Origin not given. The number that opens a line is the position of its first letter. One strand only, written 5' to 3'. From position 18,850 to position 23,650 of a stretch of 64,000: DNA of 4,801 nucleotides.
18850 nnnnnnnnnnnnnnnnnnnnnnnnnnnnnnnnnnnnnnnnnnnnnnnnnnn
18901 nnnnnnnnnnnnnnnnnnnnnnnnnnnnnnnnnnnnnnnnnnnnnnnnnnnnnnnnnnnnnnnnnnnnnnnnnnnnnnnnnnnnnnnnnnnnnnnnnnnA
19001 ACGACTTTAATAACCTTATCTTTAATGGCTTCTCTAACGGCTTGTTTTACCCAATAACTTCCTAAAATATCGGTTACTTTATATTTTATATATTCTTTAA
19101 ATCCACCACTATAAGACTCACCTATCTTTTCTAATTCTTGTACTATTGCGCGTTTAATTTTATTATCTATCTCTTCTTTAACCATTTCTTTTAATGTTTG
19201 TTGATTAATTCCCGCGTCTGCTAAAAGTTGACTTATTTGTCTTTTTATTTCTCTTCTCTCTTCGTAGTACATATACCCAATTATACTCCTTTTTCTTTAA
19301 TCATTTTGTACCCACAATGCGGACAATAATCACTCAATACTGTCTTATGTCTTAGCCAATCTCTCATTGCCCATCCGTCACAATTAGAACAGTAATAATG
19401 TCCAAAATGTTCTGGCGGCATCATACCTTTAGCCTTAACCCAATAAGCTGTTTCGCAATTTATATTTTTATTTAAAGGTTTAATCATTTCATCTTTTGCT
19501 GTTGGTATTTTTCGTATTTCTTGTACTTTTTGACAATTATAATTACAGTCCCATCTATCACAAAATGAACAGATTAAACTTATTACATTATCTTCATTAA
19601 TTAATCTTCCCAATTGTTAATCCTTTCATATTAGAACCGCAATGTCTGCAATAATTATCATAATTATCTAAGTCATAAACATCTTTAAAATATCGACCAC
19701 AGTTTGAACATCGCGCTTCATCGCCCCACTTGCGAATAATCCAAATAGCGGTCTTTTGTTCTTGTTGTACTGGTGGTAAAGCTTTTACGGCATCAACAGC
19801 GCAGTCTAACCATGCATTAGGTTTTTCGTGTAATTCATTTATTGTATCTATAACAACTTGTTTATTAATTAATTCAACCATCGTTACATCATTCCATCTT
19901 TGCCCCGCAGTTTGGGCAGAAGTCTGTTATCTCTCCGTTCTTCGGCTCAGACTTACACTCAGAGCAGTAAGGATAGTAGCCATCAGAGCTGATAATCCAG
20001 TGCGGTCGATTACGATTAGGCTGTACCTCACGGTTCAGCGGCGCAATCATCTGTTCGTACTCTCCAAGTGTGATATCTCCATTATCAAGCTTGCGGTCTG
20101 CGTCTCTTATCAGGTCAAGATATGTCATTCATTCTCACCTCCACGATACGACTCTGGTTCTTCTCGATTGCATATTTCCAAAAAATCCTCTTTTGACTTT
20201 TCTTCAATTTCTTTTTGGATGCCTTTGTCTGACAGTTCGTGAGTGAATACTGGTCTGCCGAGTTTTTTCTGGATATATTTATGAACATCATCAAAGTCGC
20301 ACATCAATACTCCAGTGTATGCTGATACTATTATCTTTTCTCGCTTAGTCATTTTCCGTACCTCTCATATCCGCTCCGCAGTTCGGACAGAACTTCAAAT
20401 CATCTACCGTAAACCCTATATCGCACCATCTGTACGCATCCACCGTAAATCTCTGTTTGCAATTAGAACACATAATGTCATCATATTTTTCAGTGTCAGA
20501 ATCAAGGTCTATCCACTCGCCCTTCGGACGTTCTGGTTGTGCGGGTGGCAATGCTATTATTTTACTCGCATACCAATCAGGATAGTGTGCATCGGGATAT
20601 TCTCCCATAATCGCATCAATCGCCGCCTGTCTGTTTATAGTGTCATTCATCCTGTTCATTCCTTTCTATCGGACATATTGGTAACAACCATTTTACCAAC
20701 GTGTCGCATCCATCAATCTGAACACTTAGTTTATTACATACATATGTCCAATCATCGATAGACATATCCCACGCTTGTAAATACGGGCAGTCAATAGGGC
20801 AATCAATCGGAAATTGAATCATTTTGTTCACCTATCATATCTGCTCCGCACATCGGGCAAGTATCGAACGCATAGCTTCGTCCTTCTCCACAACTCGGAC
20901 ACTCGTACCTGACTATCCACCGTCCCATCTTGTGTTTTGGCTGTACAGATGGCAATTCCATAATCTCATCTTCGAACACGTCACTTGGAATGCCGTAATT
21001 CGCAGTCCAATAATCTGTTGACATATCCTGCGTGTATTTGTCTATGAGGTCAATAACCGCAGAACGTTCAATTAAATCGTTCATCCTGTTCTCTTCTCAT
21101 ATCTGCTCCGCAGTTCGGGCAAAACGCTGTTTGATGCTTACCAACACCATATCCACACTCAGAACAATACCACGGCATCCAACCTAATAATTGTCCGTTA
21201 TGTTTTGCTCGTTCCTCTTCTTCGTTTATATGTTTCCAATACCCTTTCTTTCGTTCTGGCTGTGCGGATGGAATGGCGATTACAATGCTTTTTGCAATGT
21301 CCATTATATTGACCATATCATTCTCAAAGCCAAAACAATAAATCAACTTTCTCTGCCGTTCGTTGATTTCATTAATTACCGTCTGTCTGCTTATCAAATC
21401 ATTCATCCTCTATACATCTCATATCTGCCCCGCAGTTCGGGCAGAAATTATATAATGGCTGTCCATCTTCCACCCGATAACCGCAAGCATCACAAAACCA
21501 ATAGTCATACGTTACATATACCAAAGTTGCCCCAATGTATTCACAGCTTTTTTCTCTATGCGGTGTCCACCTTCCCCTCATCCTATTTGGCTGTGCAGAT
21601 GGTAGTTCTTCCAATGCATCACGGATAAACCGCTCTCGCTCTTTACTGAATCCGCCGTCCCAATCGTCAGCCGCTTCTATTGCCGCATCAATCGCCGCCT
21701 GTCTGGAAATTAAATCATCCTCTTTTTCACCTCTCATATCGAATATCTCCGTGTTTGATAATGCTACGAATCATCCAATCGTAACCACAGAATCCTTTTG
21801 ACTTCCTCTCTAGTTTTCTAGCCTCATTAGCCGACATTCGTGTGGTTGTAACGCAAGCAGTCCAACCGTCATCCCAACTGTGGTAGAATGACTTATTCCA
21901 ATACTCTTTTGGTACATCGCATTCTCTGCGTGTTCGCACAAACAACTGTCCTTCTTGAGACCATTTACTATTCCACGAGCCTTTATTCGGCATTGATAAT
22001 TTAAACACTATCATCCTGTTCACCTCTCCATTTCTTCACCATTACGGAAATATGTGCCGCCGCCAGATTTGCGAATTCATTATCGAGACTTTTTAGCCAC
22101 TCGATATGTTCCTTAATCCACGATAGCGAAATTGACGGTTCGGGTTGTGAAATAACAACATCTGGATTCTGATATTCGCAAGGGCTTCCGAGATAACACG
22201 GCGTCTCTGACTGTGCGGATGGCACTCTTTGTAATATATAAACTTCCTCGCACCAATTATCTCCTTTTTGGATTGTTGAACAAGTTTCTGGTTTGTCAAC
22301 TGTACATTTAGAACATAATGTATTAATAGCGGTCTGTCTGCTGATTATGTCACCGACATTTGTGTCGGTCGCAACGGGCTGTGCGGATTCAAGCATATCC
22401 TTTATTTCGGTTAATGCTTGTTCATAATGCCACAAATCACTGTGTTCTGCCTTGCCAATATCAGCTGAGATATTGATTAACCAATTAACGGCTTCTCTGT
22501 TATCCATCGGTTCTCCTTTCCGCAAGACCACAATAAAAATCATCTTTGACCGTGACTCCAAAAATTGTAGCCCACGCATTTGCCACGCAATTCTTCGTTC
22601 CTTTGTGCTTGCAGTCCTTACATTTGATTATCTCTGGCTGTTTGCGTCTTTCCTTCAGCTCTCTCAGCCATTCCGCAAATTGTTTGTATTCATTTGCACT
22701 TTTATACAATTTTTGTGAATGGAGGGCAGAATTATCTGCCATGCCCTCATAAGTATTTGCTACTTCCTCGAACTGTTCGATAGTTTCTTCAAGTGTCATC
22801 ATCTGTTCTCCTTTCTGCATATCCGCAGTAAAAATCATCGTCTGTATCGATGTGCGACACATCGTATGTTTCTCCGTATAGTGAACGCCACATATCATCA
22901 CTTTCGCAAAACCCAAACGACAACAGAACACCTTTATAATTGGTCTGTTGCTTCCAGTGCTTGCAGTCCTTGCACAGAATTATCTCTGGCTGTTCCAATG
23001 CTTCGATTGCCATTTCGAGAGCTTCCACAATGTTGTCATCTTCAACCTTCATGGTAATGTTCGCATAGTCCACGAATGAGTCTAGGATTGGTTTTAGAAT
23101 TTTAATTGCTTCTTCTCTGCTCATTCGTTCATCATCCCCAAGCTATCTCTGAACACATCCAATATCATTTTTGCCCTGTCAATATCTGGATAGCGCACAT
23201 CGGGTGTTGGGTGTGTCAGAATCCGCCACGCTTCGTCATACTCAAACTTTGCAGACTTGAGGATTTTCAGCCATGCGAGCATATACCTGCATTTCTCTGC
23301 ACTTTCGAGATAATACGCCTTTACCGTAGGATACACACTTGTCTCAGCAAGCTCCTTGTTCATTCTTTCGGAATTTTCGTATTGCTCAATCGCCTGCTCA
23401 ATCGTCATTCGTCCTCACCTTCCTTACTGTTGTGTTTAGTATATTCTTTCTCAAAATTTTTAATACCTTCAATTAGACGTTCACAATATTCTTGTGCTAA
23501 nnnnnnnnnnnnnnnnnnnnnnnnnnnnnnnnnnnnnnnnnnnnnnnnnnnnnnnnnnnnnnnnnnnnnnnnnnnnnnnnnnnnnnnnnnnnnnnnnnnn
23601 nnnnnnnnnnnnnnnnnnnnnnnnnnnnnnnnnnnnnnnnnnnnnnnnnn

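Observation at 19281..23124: Tandem array of 12 or more diversifying small zinc-ribbon paralogs with conserved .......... helix, LPSAQPE linker and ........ ribbon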

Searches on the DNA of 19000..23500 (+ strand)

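Call 6: search_dna_similar(query=window:19000-23500:+, collection=phages, mode=distant, max_rows=20)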
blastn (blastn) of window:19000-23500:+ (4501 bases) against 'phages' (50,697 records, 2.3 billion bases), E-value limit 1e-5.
No match.

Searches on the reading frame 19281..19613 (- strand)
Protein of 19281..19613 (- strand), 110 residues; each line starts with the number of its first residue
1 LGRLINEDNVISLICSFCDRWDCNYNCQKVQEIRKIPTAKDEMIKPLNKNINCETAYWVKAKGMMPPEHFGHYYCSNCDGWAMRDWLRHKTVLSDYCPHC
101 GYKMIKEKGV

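Call 4: search_protein_families(library=pfam, max_evalue=1, proteins=[window:19281-19613:-])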
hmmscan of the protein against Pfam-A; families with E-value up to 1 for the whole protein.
window:19281-19613:- (110 aa): 7 families
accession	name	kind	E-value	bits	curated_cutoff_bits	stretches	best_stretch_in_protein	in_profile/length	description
PF13453.11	Zn_ribbon_TFIIB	-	0.0093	15.8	22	1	75-101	2-26/41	Transcription factor zinc-finger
PF14169.11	YdjO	-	0.016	15.3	27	1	72-107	18-52/59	Cold-inducible protein YdjO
PF07754.17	HVO_2753_ZBP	-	0.021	15.1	33.2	0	96-105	18-27/46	Small zinc finger protein HVO_2753-like, Zn-binding pocket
PF06677.18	Auto_anti-p27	-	0.042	14.4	24.1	1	91-107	12-28/40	Sjogren's syndrome/scleroderma autoantigen 1 (Autoantigen p27)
PF13240.11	Zn_Ribbon_1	-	0.16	12.3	25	1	96-103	15-22/23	zinc-ribbon domain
PF13248.11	Zn_ribbon_3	-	0.4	10.7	27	1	97-104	19-26/26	zinc-ribbon domain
PF10571.15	UPF0547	-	0.41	11.3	29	1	97-103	17-23/26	Uncharacterised protein family UPF0547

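Call 5: search_protein_families(library=phrogs, max_evalue=0.01, proteins=[window:19281-19613:-])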
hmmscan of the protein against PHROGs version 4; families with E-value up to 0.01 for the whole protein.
window:19281-19613:- (110 aa): 1 family
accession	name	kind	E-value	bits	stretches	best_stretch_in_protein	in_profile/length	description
phrog_21525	-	unknown function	0.0019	19.7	1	72-107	71-106/108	-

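Call 17: search_protein_families(library=ncbifam, max_evalue=0.1, proteins=[window:19281-19613:-])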
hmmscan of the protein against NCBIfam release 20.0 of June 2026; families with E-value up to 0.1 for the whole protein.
window:19281-19613:- (110 aa): 2 families
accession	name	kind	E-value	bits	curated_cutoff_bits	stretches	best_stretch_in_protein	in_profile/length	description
NF011481.0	PRK14890.1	equivalog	0.006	16.6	61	1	63-103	18-59/61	putative Zn-ribbon RNA-binding protein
NF041913.1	HVO_2142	equivalog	0.083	12.8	90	0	89-104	6-21/48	HVO_2142 family zinc finger protein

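Call 18: search_protein_families(library=padloc, max_evalue=0.1, proteins=[window:19281-19613:-])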
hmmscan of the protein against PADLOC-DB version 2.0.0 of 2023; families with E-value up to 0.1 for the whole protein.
window:19281-19613:- (110 aa): 0 families

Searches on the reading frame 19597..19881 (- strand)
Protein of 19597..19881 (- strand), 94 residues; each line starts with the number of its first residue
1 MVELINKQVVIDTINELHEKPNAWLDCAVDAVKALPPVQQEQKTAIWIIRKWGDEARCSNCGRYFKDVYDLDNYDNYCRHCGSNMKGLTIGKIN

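Call 4: search_protein_families(library=pfam, max_evalue=1, proteins=[window:19597-19881:-])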
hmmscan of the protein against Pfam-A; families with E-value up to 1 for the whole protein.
window:19597-19881:- (94 aa): 21 families
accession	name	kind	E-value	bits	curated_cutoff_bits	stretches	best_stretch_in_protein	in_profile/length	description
PF08271.17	Zn_Ribbon_TF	-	0.00052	19.9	29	1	57-83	2-27/43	TFIIB zinc-binding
PF13248.11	Zn_ribbon_3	-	0.002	18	27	0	55-63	2-10/26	zinc-ribbon domain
PF13240.11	Zn_Ribbon_1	-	0.0041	17.3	25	1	73-83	11-21/23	zinc-ribbon domain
PF01155.25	HypA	-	0.0049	17.3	28.9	1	45-91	60-102/112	Hydrogenase/urease nickel incorporation, metallochaperone, hypA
PF06827.20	zf-FPG_IleRS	-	0.0064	16.8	21.3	1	58-81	4-27/30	Zinc finger found in FPG and IleRS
PF09723.15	Zn_ribbon_8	-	0.0069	16.8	34.4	1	57-85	7-37/41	Zinc ribbon domain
PF12773.13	DZR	-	0.03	14.9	27.3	1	58-86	1-23/45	Double zinc ribbon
PF01215.24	COX5B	-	0.046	13.9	31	1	39-67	89-117/129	Cytochrome c oxidase subunit Vb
PF25829.1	DUF7953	-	0.055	13.9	27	1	10-85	11-92/114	Domain of unknown function (DUF7953)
PF14803.11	Zn_ribbon_Nudix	-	0.071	13.5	25.6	1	76-86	1-11/34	Nudix N-terminal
PF24463.1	DUF7577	-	0.094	12.8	28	1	77-83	18-24/27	Domain of unknown function (DUF7577)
PF13894.12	zf-C2H2_4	-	0.097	13.9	27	0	57-72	2-17/24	C2H2-type zinc finger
PF24460.1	DUF7575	-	0.11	12.3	28.5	1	54-64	2-12/28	Domain of unknown function (DUF7575)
PF13408.12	Zn_ribbon_recom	-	0.13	13.1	25.3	0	77-87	7-17/58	Recombinase zinc beta ribbon domain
PF13717.11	Zn_ribbon_4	-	0.17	12.3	30.3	1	50-66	20-36/36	zinc-ribbon domain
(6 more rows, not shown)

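Call 5: search_protein_families(library=phrogs, max_evalue=0.01, proteins=[window:19597-19881:-])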
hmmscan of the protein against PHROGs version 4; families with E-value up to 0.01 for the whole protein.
window:19597-19881:- (94 aa): 3 families
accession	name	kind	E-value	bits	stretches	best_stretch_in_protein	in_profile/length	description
phrog_9188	-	unknown function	0.00097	20.3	1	41-85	24-64/70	-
phrog_22543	-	unknown function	0.0071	17.8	0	39-87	50-99/105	-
phrog_21525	-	unknown function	0.0072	17.8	1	53-83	69-101/108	-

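Call 17: search_protein_families(library=ncbifam, max_evalue=0.1, proteins=[window:19597-19881:-])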
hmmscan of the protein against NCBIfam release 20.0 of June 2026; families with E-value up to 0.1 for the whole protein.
window:19597-19881:- (94 aa): 2 families
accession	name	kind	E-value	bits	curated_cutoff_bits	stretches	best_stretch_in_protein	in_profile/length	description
TIGR00100.1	hypA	equivalog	0.027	14.5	88.1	1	50-92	65-104/116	hydrogenase maturation nickel metallochaperone HypA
NF001380.0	PRK00279.1-2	equivalog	0.053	12.9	251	1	48-85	120-157/216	adenylate kinase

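Call 18: search_protein_families(library=padloc, max_evalue=0.1, proteins=[window:19597-19881:-])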
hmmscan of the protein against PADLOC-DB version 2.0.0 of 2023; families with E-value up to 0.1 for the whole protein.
window:19597-19881:- (94 aa): 1 family
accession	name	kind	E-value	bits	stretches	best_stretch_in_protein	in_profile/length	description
PDLC04447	PDC-M14A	-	0.0094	14.3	1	5-84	70-150/152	-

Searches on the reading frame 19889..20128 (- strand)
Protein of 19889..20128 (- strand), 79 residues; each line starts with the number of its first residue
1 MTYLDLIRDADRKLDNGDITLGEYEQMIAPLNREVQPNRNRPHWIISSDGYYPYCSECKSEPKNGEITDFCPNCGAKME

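Call 4: search_protein_families(library=pfam, max_evalue=1, proteins=[window:19889-20128:-])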
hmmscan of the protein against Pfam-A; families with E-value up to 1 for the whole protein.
window:19889-20128:- (79 aa): 12 families
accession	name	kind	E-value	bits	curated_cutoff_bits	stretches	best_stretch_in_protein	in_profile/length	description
PF12773.13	DZR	-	0.0047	17.5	27.3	1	55-77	15-33/45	Double zinc ribbon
PF13240.11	Zn_Ribbon_1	-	0.011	16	25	1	67-77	12-22/23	zinc-ribbon domain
PF13248.11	Zn_ribbon_3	-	0.016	15.1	27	1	54-78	4-26/26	zinc-ribbon domain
PF09297.16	Zn_ribbon_NUD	-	0.017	15.2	24.8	1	70-79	5-14/32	NADH pyrophosphatase zinc ribbon domain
PF17032.10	Zn_ribbon_15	-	0.02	16.2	28.9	1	44-77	29-61/73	zinc-ribbon family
PF06906.16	DUF1272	-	0.032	14.8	25.3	1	54-77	31-50/57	Protein of unknown function (DUF1272)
PF07191.17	Zn_ribbon_6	-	0.037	14.5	25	1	53-79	17-40/67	Double zinc ribbon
PF09851.14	SHOCT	-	0.041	14.1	27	1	7-27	3-23/28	Short C-terminal domain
PF08271.17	Zn_Ribbon_TF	-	0.053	13.5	29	1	54-79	2-30/43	TFIIB zinc-binding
PF14803.11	Zn_ribbon_Nudix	-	0.061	13.7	25.6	1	70-79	2-11/34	Nudix N-terminal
PF24463.1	DUF7577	-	0.075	13.1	28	0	71-76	5-10/27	Domain of unknown function (DUF7577)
PF20315.3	DUF6611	-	0.24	11.9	27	1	7-28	135-156/168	Family of unknown function (DUF6611)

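Call 5: search_protein_families(library=phrogs, max_evalue=0.01, proteins=[window:19889-20128:-])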
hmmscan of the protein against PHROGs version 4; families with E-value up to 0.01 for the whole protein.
window:19889-20128:- (79 aa): 1 family
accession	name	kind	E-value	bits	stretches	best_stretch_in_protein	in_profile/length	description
phrog_10714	-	unknown function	0.002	19.4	1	51-79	72-100/109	-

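Call 17: search_protein_families(library=ncbifam, max_evalue=0.1, proteins=[window:19889-20128:-])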
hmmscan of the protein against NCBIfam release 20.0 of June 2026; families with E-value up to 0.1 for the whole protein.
window:19889-20128:- (79 aa): 1 family
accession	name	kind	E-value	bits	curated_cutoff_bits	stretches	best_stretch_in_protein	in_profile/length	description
TIGR04402.2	mob_CxxC_CxxC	subfamily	0.043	14.1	70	1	54-76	158-179/180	mobilome CxxCx(11)CxxC protein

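Call 18: search_protein_families(library=padloc, max_evalue=0.1, proteins=[window:19889-20128:-])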
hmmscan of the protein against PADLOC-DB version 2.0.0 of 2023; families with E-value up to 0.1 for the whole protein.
window:19889-20128:- (79 aa): 0 families

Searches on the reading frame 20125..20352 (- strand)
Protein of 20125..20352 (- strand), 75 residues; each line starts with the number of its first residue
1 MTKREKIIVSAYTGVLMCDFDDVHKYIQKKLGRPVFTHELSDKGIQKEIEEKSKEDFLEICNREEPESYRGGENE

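Call 26: search_protein_families(library=pfam, max_evalue=0.01, proteins=[window:20125-20352:-])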
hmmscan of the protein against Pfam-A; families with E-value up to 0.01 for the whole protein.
window:20125-20352:- (75 aa): 1 family
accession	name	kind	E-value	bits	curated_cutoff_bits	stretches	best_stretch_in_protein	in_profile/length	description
PF24875.1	DUF7736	-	9.8e-19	67.7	25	1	4-62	2-58/59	Domain of unknown function (DUF7736)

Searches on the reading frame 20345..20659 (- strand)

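Call 4: search_protein_families(library=pfam, max_evalue=1, proteins=[window:20345-20659:-])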
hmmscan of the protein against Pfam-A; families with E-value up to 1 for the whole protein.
window:20345-20659:- (104 aa): 18 families
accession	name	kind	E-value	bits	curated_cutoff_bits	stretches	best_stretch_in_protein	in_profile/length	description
PF13248.11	Zn_ribbon_3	-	0.00013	21.7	27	1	87-98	15-26/26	zinc-ribbon domain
PF09723.15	Zn_ribbon_8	-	0.0078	16.7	34.4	1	64-98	8-37/41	Zinc ribbon domain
PF24441.1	DUF7560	-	0.0082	16.3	27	1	63-75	7-19/44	Family of unknown function (DUF7560)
PF12773.13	DZR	-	0.014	16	27.3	1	64-98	1-22/45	Double zinc ribbon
PF13717.11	Zn_ribbon_4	-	0.014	15.8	30.3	1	62-75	3-16/36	zinc-ribbon domain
PF13240.11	Zn_Ribbon_1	-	0.014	15.6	25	1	89-97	14-22/23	zinc-ribbon domain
PF17032.10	Zn_ribbon_15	-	0.021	16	28.9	1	62-95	38-73/73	zinc-ribbon family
PF14369.11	Zn_ribbon_19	-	0.027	15.1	30.8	0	59-72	19-32/35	zinc-ribbon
PF08792.16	A2L_zn_ribbon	-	0.029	14.5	22.9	0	86-96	19-29/33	A2L zinc ribbon domain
PF07975.18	C1_4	-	0.074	13.8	28.9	1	62-95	26-54/55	TFIIH C1-like domain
PF09297.16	Zn_ribbon_NUD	-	0.076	13.2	24.8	1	89-98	4-13/32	NADH pyrophosphatase zinc ribbon domain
PF23550.1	zf_Tbcl_Rhp7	-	0.076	13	27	1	64-76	7-19/39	DNA repair protein rhp7 treble clef domain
PF08271.17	Zn_Ribbon_TF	-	0.077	13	29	0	91-98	3-10/43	TFIIB zinc-binding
PF23137.1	HVO_0758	-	0.084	13.1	27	1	57-97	16-51/55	HVO_0758 mu-protein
PF18439.7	zf_UBZ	-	0.1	12.7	25.6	0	61-74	2-15/32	Ubiquitin-Binding Zinc Finger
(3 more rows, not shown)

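Call 5: search_protein_families(library=phrogs, max_evalue=0.01, proteins=[window:20345-20659:-])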
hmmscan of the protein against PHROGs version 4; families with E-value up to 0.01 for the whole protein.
window:20345-20659:- (104 aa): 4 families
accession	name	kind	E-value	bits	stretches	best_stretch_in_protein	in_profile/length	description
phrog_22543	-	unknown function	0.00022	22.6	1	43-102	52-101/105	-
phrog_21525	-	unknown function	0.00083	20.8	1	54-97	63-102/108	-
phrog_10714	-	unknown function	0.0047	18.2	0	70-104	70-105/109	-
phrog_6422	-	moron, auxiliary metabolic gene and host takeover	0.0055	18.1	1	58-100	4-42/120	Lar-like restriction alleviation protein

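Call 17: search_protein_families(library=ncbifam, max_evalue=0.1, proteins=[window:20345-20659:-])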
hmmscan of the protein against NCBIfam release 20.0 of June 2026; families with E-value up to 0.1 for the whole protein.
window:20345-20659:- (104 aa): 4 families
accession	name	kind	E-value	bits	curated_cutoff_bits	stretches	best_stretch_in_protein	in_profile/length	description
TIGR02098.1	MJ0042_CXXC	domain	0.026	14.2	20.9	0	64-73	28-37/38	MJ0042-type zinc finger domain-containing protein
TIGR00622.1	ssl1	subfamily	0.033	14.9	45.1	1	59-95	79-110/112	TFIIH complex SSL1-like subunit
NF047912.1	ECs_2282_CxxC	subfamily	0.034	14.1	37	0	54-74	20-40/60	ECs_2282 family putative zinc-binding protein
NF038384.1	zinc_YnfU_fam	subfamily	0.047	13.3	36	0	61-73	38-50/52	YnfU family zinc-binding protein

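Call 18: search_protein_families(library=padloc, max_evalue=0.1, proteins=[window:20345-20659:-])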
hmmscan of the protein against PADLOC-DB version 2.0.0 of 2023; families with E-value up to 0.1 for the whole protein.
window:20345-20659:- (104 aa): 1 family
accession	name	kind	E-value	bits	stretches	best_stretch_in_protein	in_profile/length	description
PDLC04447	PDC-M14A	-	7.6e-05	21.1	1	50-96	8-51/152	-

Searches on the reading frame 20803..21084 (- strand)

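Call 4: search_protein_families(library=pfam, max_evalue=1, proteins=[window:20803-21084:-])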
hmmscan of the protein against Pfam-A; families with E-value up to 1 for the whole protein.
window:20803-21084:- (93 aa): 24 families
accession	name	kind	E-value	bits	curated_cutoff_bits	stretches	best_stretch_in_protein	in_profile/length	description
PF23458.2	DUF7130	-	0.0053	17.1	35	1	41-82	35-79/89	Domain of unknown function (DUF7130)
PF23455.1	DUF7129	-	0.0066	16.6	30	1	59-83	11-37/45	Domain of unknown function (DUF7129)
PF07754.17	HVO_2753_ZBP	-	0.011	15.9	33.2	0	56-66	36-46/46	Small zinc finger protein HVO_2753-like, Zn-binding pocket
PF21349.2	RUBY_RBDX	-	0.015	15.2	26.5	1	60-82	1-25/30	Rubrerythrin, rubredoxin-like domain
PF12773.13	DZR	-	0.016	15.8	27.3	1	61-80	26-45/45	Double zinc ribbon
PF23548.1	Zn_ribbon_FGT1_2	-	0.018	15.1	27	0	75-83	22-30/35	FORGETTER1 second zinc ribbon domain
PF18930.5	DUF5679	-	0.029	14.9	27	0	52-67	20-35/40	Domain of unknown function (DUF5679)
PF18551.6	TackOD1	-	0.05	13.6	32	1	61-87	76-102/188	Thaumarchaeal output domain 1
PF01599.25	Ribosomal_S27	-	0.051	13.9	22.3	0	59-68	17-26/44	Ribosomal protein S27a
PF06906.16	DUF1272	-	0.054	14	25.3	1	54-84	21-52/57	Protein of unknown function (DUF1272)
PF18912.6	DZR_2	-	0.059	13.7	27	1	61-83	9-31/56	Double zinc ribbon domain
PF01396.24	Zn_ribbon_Top1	-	0.064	13.5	32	0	75-84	3-12/39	Topoisomerase DNA binding C4 zinc finger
PF22747.2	Zn_ribbon_DUF2089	-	0.11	13.1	27.6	0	57-66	10-19/32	DUF2089 zinc ribbon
PF24460.1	DUF7575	-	0.13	12.1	28.5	0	61-67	5-11/28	Domain of unknown function (DUF7575)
PF20173.3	ZnF_RZ-type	-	0.15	12.2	27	0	68-88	26-45/54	RZ type zinc finger domain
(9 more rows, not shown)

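Call 5: search_protein_families(library=phrogs, max_evalue=0.01, proteins=[window:20803-21084:-])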
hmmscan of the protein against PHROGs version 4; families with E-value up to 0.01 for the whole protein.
window:20803-21084:- (93 aa): 4 families
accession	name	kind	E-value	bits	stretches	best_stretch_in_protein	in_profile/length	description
phrog_10714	-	unknown function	0.00051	21.2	1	57-89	71-105/109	-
phrog_6586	-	unknown function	0.0049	17.7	1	59-87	3-31/129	-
phrog_6332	-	unknown function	0.005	17.7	1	61-89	9-36/60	-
phrog_5584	-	unknown function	0.0082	17.4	0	56-81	15-40/60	-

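Call 17: search_protein_families(library=ncbifam, max_evalue=0.1, proteins=[window:20803-21084:-])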
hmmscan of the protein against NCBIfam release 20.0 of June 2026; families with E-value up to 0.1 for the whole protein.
window:20803-21084:- (93 aa): 6 families
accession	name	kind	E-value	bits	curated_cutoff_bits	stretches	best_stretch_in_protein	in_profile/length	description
NF033497.1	rubre_like_arch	subfamily_domain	0.0026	17.4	32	1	60-83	1-26/34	rubrerythrin-like domain-containing protein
NF004633.0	PRK05978.1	subfamily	0.007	15.7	187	1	58-90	33-70/149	hypothetical protein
NF001385.0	PRK00279.2-3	equivalog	0.019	14.6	315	1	50-90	121-163/213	adenylate kinase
NF011481.0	PRK14890.1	equivalog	0.026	14.6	61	0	58-66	49-57/61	putative Zn-ribbon RNA-binding protein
NF041070.1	carrier_LysW_Arch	domain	0.042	13.9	75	0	75-83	4-12/57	alpha-aminoadipate/glutamate carrier protein LysW/ArgW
NF041909.1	HVO_2753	equivalog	0.077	12.9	80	0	57-67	24-34/59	HVO_2753 family zinc finger protein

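Call 18: search_protein_families(library=padloc, max_evalue=0.1, proteins=[window:20803-21084:-])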
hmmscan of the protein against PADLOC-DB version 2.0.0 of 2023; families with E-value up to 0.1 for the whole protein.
window:20803-21084:- (93 aa): 0 families
